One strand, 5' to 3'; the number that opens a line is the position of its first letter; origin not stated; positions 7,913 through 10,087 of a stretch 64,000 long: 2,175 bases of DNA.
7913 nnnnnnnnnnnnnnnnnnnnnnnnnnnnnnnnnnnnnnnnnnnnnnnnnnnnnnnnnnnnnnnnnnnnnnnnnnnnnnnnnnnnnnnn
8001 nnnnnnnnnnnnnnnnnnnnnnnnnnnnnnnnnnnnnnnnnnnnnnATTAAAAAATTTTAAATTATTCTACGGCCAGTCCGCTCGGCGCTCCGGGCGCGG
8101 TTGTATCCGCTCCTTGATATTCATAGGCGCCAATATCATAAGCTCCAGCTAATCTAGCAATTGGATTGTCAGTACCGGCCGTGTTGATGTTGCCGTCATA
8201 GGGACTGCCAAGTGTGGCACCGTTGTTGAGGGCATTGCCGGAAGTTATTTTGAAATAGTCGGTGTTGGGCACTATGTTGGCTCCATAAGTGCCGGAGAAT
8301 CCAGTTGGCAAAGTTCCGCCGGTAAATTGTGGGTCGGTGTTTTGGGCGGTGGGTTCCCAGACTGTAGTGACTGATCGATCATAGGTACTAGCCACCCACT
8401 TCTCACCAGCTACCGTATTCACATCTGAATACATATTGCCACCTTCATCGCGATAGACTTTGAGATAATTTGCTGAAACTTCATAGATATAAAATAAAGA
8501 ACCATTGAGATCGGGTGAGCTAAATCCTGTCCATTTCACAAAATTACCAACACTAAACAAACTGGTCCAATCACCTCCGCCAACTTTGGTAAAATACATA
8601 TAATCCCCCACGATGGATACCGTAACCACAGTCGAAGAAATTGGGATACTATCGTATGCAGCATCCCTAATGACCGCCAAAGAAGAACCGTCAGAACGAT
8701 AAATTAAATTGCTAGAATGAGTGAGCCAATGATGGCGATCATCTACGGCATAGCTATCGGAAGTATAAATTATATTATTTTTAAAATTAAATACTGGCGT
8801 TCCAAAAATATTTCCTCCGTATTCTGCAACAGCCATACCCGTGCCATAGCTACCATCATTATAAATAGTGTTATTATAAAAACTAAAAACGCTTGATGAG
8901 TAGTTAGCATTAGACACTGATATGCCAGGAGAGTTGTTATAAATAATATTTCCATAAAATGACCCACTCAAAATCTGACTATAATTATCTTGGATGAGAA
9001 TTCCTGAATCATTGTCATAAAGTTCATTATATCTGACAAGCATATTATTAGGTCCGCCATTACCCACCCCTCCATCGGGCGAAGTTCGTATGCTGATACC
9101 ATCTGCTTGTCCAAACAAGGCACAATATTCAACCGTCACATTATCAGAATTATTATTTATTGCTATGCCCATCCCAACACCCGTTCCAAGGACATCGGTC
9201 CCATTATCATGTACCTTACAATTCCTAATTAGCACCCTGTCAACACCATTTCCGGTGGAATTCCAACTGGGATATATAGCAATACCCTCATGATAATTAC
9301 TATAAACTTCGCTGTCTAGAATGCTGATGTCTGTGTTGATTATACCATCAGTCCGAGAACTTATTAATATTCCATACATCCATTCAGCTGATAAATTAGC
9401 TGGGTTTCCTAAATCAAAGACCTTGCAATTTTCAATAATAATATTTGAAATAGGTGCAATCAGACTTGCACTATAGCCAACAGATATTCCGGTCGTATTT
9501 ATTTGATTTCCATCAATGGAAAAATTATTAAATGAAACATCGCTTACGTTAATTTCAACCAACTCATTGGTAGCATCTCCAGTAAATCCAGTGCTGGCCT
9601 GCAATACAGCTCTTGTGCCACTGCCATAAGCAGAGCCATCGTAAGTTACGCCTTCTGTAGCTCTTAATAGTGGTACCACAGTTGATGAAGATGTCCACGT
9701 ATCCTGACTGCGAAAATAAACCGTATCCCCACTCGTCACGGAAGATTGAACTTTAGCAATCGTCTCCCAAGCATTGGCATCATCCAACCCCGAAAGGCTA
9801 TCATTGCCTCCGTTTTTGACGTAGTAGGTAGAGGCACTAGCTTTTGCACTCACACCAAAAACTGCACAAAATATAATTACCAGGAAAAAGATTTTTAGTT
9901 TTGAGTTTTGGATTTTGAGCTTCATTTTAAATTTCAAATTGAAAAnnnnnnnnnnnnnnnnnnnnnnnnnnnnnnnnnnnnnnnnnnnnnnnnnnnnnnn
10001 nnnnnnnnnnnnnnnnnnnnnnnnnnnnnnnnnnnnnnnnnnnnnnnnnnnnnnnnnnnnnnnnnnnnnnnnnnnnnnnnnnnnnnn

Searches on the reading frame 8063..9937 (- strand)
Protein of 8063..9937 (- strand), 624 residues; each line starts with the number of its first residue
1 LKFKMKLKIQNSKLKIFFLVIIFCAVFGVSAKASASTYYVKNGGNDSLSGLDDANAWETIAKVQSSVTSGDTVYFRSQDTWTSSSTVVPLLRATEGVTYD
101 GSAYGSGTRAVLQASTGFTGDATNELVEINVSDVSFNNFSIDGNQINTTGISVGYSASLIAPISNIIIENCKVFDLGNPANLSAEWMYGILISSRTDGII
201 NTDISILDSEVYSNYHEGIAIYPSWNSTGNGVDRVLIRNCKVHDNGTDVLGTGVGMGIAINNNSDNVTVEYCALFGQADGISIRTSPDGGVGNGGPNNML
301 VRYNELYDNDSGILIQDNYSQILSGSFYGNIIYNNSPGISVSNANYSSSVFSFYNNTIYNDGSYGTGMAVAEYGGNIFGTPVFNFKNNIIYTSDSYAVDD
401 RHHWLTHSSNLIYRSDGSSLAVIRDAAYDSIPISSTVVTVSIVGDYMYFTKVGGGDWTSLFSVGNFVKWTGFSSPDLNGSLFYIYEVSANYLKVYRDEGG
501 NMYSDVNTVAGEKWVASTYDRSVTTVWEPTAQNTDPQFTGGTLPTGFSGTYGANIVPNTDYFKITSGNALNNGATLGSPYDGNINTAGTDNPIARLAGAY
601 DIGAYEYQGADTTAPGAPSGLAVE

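Call 4: search_protein_families(library=pfam, proteins=[window:8063-9937:-], max_evalue=0.1)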
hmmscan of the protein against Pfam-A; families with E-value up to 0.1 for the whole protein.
window:8063-9937:- (624 aa): 0 families

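Call 9: search_protein_families(library=ncbifam, proteins=[window:8063-9937:-], max_evalue=0.1)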
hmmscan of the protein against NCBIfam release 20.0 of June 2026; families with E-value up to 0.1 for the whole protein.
window:8063-9937:- (624 aa): 1 family
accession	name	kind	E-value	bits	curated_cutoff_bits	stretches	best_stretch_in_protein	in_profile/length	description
NF003877.0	PRK05427.1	equivalog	0.0098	15.4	283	1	58-152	135-224/308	manganese-dependent inorganic pyrophosphatase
